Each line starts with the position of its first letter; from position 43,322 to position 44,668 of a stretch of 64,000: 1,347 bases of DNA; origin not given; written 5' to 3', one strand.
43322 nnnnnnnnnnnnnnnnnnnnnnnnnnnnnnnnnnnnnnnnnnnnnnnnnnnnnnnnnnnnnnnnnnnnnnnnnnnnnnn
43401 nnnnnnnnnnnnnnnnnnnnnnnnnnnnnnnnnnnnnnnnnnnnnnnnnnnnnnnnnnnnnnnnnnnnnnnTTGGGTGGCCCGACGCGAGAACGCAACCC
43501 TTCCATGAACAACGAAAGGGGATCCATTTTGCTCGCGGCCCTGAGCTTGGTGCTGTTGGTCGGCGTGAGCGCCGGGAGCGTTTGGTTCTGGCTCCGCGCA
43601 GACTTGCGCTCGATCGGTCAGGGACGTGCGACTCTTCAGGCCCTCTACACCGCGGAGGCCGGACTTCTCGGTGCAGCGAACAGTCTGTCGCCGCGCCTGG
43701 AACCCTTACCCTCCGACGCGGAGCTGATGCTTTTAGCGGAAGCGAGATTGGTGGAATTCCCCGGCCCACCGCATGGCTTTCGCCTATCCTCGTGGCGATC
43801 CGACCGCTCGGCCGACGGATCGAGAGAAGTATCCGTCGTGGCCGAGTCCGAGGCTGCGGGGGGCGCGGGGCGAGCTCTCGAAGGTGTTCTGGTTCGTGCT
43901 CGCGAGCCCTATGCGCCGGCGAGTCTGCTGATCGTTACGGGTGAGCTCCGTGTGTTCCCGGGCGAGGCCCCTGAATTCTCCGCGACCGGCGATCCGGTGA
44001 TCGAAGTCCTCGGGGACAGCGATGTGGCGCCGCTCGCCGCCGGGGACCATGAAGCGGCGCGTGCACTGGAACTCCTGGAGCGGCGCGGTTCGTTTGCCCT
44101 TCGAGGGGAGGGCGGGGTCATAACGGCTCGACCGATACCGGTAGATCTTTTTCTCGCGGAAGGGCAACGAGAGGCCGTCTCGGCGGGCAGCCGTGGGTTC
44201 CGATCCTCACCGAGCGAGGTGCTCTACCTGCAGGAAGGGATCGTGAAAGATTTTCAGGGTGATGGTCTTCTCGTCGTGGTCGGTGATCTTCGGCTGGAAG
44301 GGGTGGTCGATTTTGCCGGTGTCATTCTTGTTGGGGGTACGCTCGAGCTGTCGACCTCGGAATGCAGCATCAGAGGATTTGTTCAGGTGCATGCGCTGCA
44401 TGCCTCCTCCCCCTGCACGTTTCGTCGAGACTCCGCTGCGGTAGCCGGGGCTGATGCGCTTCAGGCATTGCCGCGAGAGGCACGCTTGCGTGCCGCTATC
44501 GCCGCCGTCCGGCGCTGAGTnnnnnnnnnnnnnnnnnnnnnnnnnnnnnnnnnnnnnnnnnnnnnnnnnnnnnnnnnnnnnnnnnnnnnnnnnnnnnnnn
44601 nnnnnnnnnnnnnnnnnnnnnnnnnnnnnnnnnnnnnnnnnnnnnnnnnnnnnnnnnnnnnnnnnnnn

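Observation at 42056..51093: Two different minor-pilin modules in tandem: GspH/I/J/K-type and FimT-PilV-PilW-PilX-PilY1-type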

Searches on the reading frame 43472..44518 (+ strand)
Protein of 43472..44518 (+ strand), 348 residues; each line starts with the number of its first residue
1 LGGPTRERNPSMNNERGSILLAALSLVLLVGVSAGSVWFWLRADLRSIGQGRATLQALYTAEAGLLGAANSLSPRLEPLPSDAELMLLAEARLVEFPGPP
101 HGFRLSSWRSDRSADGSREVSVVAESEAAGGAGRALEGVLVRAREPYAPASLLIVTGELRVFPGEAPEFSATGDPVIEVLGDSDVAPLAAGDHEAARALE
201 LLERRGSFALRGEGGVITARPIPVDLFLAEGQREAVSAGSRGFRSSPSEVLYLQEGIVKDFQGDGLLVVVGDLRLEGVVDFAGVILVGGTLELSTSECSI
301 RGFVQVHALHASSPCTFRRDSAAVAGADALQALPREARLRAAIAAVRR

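Call 4: search_protein_families(library=pfam, proteins=[window:43472-44518:+], max_evalue=1)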
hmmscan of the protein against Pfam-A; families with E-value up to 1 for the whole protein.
window:43472-44518:+ (348 aa): 1 family
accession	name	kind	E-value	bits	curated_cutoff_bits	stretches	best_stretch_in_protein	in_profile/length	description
PF05425.18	CopD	-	0.0085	16.9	32.1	1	15-69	40-98/105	Copper resistance protein D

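Call 5: search_protein_families(library=ncbifam, proteins=[window:43472-44518:+], max_evalue=1)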
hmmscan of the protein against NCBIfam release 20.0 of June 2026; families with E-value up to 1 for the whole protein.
window:43472-44518:+ (348 aa): 1 family
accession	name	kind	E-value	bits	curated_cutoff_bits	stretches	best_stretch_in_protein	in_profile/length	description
NF037980.1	T2SS_GspK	equivalog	0.35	10.4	130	1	15-73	1-59/307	type II secretion system minor pseudopilin GspK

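Call 10: find_homologous_proteins(query=window:43505-44518:+)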
Query window:43505-44518:+ (337 aa): 5 proteins with E <= 0.001 among 8000 candidates.
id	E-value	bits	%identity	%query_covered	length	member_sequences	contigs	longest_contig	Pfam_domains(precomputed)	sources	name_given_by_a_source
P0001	3.7e-194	662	94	100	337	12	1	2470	-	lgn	-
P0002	8.4e-113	395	63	98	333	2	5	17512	-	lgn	-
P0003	1.7e-92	328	55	99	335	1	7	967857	-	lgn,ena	-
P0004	3.4e-72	261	49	98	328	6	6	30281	-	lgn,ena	-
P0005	1.2e-70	256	48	98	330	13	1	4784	-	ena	-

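Call 11: find_encoding_contigs(protein=P0003, flank=10000, max_places=3)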
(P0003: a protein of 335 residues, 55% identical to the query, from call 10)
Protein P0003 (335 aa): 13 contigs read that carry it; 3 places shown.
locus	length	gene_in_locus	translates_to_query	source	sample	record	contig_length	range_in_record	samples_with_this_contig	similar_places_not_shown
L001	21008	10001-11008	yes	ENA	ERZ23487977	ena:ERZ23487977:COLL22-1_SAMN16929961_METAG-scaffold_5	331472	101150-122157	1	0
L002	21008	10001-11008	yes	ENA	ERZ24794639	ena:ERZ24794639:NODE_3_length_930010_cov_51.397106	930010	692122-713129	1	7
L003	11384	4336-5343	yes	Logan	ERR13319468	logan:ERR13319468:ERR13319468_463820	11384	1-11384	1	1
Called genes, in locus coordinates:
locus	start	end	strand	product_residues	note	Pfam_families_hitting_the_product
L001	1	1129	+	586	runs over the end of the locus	PF20446:ABC_N, PF09818:ABC_ATPase, PF21117:MRB1590_C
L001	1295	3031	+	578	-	PF05157:MshEN, PF00437:T2SSE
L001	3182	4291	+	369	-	PF00437:T2SSE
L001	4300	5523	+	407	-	PF28597:T2SSF_N, PF00482:T2SSF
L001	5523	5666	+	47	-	-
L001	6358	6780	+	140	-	PF07963:N_methyl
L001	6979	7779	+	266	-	PF06750:A24_N_bact, PF01478:Peptidase_A24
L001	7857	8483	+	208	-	PF13424:TPR_12 (faint), PF13432:TPR_16 (faint), PF00515:TPR_1 (faint), PF07719:TPR_2 (faint), PF13181:TPR_8 (faint), PF13176:TPR_7 (faint)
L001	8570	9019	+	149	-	-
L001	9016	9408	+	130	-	-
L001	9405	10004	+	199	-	-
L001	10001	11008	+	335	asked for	-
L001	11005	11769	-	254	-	PF05721:PhyH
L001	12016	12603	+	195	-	PF12019:GspH (weak)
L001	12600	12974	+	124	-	PF07963:N_methyl (weak)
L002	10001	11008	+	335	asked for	-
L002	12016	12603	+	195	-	PF12019:GspH (weak)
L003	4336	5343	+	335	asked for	-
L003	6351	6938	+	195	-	PF12019:GspH (weak)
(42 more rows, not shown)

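Call 12: find_encoding_contigs(protein=P0004, flank=10000, max_places=3)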
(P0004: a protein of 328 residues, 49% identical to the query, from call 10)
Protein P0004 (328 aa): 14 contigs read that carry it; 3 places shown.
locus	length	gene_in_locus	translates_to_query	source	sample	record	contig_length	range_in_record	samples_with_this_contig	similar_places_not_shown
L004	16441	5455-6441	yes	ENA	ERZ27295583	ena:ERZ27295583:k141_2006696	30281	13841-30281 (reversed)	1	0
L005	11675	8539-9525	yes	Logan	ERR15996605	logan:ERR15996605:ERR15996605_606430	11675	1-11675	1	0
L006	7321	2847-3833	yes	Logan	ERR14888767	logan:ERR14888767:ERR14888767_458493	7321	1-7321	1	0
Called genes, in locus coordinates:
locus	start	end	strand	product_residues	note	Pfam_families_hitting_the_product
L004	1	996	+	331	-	?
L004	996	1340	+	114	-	-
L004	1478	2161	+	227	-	PF07963:N_methyl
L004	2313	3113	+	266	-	PF06750:A24_N_bact, PF01478:Peptidase_A24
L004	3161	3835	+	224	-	PF00515:TPR_1 (faint), PF07719:TPR_2 (faint), PF13424:TPR_12 (faint), PF13432:TPR_16 (faint)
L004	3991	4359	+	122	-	PF12019:GspH (faint)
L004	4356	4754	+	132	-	-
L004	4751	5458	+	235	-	-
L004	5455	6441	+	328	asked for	-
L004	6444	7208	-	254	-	PF05721:PhyH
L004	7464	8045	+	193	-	PF12019:GspH (weak)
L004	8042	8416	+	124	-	-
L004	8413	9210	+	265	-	PF07963:N_methyl (weak)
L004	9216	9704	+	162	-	-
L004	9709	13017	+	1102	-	PF05567:T4P_PilY1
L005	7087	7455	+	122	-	PF12019:GspH (faint)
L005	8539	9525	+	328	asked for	-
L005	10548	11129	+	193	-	PF12019:GspH (weak)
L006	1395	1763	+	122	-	PF12019:GspH (faint)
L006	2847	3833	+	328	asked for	-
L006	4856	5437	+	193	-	PF12019:GspH (weak)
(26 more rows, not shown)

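Call 14: find_related_loci(query=A1, collection=genome_contigs, flank=10000)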
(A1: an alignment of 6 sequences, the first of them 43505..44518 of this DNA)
Query A1 (337 aa) in genome_contigs; peptide patterns used: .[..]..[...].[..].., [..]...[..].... (x = any residue, [..] = any of these).
32 stretches matched a pattern; 1 encode a relative of the query (tblastn E <= 1e-3); 1 distinct loci.
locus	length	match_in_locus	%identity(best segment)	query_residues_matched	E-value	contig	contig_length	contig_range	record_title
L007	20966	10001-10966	48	3-332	3e-81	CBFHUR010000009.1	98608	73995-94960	MAG: Candidatus Binatia bacterium isolate Co_bin_149_indstr genome assembly, contig: Co_bin_149_indstr_c9, whole genome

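Call 15: find_encoding_contigs(protein=P0002, flank=10000, max_places=2)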
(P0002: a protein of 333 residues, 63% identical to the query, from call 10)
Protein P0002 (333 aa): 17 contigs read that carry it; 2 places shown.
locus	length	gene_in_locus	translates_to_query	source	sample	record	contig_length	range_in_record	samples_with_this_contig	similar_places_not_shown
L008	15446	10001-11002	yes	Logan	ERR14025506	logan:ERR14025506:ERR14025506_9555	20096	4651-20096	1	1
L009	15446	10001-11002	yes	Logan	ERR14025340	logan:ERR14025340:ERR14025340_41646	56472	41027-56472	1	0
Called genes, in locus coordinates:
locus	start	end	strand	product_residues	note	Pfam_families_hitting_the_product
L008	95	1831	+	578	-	PF05157:MshEN, PF00437:T2SSE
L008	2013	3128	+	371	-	PF00437:T2SSE, PF13604:AAA_30 (faint)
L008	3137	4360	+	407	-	PF28597:T2SSF_N, PF00482:T2SSF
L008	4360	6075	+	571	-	PF00989:PAS (weak), PF08448:PAS_4 (weak), PF13188:PAS_8 (faint), PF00158:Sigma54_activat, PF14532:Sigma54_activ_2, PF07728:AAA_5, PF25601:AAA_lid_14, PF02954:HTH_8, +1 more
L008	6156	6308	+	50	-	-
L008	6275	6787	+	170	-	PF07963:N_methyl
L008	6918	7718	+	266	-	PF06750:A24_N_bact, PF01478:Peptidase_A24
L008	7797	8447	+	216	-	PF07719:TPR_2 (faint), PF13424:TPR_12 (faint), PF00515:TPR_1 (faint), PF13414:TPR_11 (faint)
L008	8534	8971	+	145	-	PF12019:GspH (weak)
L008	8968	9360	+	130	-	-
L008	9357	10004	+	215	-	-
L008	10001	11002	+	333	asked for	-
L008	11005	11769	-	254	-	PF05721:PhyH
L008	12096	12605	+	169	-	PF12019:GspH (weak)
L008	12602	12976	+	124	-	-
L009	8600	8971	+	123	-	PF12019:GspH (weak)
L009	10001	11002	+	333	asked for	-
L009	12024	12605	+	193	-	PF12019:GspH (weak)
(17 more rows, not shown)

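Call 23: search_solved_structures(query=A1, max_evalue=10)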
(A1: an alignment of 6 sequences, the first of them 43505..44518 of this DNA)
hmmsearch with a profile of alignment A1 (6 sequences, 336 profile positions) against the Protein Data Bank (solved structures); distinct sequences matched with E-value up to 10: 0.

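Call 36: predict_structure(alignment_id=A1)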
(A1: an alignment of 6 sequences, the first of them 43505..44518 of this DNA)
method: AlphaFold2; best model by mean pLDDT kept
length: 337 residues; sequences in the alignment: 6
mean_pLDDT: 45.5   pTM: 0.44
mean pLDDT of the five models: 45.5, 44.8, 43.6, 42.6, 39.9
residues with pLDDT >= 90: 0; 70-90: 48; 50-70: 57; < 50: 232
segments of 3 or more residues with pLDDT < 50: 1-7, 17-210, 218-237, 321-326, 335-337
pLDDT, mean of each block of 10 residues (from residue 1): 48 49 37 33 32 29 28 33 29 36 38 33 28 25 30 31 40 32 43 40 36 53 44 50 78 76 83 72 77 64 61 59 49 51
secondary structure, 60 per line:
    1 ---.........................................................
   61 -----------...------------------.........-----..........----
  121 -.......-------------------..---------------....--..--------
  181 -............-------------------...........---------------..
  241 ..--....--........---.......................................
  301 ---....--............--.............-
elements in order: H4-60 E93-101 E107-116 E122-128 E165-168 H182-193 H213-223 E239-242 E245-248 E251-258 E262-300 E304-307 H310-321 H324-336

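Call 43: search_protein_representatives(alignment_id=A1)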
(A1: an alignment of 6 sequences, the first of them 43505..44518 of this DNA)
Query: 6 sequences, 336 profile positions. Proteins with E-value up to 0.001 (for the whole library): 66; up to 1e-10: 18; up to 1e-30: 10. The best 66 are listed.
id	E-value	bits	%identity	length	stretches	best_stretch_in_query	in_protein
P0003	1.6e-161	553.2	-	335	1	1-335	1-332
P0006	4.4e-159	545.2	-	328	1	1-335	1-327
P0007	4.6e-68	246.0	-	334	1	2-330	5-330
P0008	2.2e-60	220.8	-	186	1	140-334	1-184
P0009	2.1e-37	145.2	-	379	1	2-329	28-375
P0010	4.9e-37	144.0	-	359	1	4-329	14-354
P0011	4.1e-35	137.7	-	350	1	4-327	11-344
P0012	5.5e-35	137.2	-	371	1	3-329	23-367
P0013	3.1e-34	134.8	-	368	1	3-330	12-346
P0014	1.9e-33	132.2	-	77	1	1-67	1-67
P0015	1.6e-30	122.6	-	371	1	3-330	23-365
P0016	1.5e-29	119.4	-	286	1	77-329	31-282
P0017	1.9e-29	119.0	-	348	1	3-327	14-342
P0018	4.7e-29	117.8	-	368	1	3-327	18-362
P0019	8.7e-29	116.9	-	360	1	3-331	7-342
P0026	2.4e-07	46.4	-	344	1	11-327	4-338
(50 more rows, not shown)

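Call 45: search_protein_families(library=pfam, alignment_id=A5, max_evalue=0.01)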
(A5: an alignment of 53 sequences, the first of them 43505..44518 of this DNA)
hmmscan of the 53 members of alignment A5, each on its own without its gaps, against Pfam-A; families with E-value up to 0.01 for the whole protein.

A. member 1, window:43505-44518:+ (337 aa): 0 families

B. families by the number of members that match (of 53 scanned): 4 families
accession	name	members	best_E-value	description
PF14341.11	PilX_N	22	3.3e-11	PilX N-terminal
PF10833.13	DUF2572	2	0.0011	Protein of unknown function (DUF2572)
PF04519.19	Bactofilin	1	0.00076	Polymer-forming cytoskeletal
PF10795.14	DUF2607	1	0.0044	Protein of unknown function (DUF2607)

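Call 47: find_encoding_contigs(protein=P0009, flank=8000, max_places=2)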
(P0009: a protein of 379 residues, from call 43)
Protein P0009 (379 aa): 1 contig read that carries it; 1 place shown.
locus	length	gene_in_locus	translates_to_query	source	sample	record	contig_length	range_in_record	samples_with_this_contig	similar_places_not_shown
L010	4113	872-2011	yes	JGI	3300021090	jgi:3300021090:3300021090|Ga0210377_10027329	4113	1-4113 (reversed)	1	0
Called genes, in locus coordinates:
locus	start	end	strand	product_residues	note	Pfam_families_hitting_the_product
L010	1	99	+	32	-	?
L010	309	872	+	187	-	-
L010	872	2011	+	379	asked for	-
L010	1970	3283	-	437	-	PF00657:Lipase_GDSL (faint)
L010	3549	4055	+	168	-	PF12019:GspH (weak)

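Call 48: find_encoding_contigs(protein=P0007, flank=8000, max_places=2)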
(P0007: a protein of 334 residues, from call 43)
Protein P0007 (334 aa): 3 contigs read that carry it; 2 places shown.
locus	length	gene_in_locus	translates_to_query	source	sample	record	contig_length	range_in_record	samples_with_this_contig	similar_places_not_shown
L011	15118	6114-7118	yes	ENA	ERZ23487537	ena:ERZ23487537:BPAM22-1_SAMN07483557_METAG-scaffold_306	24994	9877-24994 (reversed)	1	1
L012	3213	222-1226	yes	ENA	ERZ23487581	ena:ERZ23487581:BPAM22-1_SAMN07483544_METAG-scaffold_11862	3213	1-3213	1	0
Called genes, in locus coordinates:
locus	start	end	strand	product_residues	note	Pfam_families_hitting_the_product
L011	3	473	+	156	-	?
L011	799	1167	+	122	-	PF07963:N_methyl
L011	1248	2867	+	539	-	-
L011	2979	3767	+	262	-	PF06750:A24_N_bact, PF01478:Peptidase_A24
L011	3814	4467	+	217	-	PF13424:TPR_12 (faint), PF00515:TPR_1 (faint), PF07719:TPR_2 (faint)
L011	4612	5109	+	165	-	-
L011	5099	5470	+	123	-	-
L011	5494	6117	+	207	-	-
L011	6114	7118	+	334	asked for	-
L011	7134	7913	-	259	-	PF05721:PhyH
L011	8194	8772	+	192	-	-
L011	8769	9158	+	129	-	-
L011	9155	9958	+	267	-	PF07963:N_methyl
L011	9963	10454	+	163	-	-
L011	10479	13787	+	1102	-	PF05567:T4P_PilY1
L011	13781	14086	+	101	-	-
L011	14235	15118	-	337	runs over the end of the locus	PF00753:Lactamase_B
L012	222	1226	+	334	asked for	-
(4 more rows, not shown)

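Call 49: find_encoding_contigs(protein=P0013, flank=10000, max_places=2)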
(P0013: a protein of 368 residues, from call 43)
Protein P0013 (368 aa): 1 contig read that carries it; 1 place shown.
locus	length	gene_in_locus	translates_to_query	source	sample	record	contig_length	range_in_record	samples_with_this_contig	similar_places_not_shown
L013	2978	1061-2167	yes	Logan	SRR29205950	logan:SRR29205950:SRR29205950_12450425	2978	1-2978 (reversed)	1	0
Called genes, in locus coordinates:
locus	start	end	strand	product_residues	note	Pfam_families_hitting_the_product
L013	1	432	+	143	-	?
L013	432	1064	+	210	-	-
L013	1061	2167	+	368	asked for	-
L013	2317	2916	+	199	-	-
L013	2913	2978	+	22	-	?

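Call 50: find_encoding_contigs(protein=P0026, flank=10000, max_places=2)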
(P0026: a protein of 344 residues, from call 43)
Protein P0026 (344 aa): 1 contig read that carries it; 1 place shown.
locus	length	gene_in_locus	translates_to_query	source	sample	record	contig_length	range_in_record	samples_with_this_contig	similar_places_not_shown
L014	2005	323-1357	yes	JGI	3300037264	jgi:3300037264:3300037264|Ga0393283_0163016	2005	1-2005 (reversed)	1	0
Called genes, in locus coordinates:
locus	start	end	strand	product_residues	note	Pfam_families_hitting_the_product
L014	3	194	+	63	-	?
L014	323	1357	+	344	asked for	-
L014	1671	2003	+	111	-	?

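Call 54: predict_structure(alignment_id=A5)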
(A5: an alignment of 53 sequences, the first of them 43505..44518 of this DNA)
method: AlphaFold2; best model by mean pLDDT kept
length: 337 residues; sequences in the alignment: 53
mean_pLDDT: 92.0   pTM: 0.87
mean pLDDT of the five models: 92.0, 91.8, 91.7, 91.2, 89.2
residues with pLDDT >= 90: 281; 70-90: 34; 50-70: 18; < 50: 4
segments of 3 or more residues with pLDDT < 50: 155-158
pLDDT, mean of each block of 10 residues (from residue 1): 77 97 97 97 97 95 86 82 93 94 93 96 97 97 96 55 86 96 97 94 96 93 82 78 95 96 96 98 97 98 96 97 97 85
secondary structure, 60 per line:
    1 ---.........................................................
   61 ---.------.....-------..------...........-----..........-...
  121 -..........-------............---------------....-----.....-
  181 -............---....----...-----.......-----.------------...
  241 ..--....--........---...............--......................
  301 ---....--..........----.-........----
elements in order: H4-60 H71-75 E91-101 E107-116 E122-131 E139-150 E166-169 E175-179 H182-193 E197-200 E205-207 H213-219 E238-242 E245-248 E251-258 E262-276 E279-300 E304-307 H310-319 E326-333
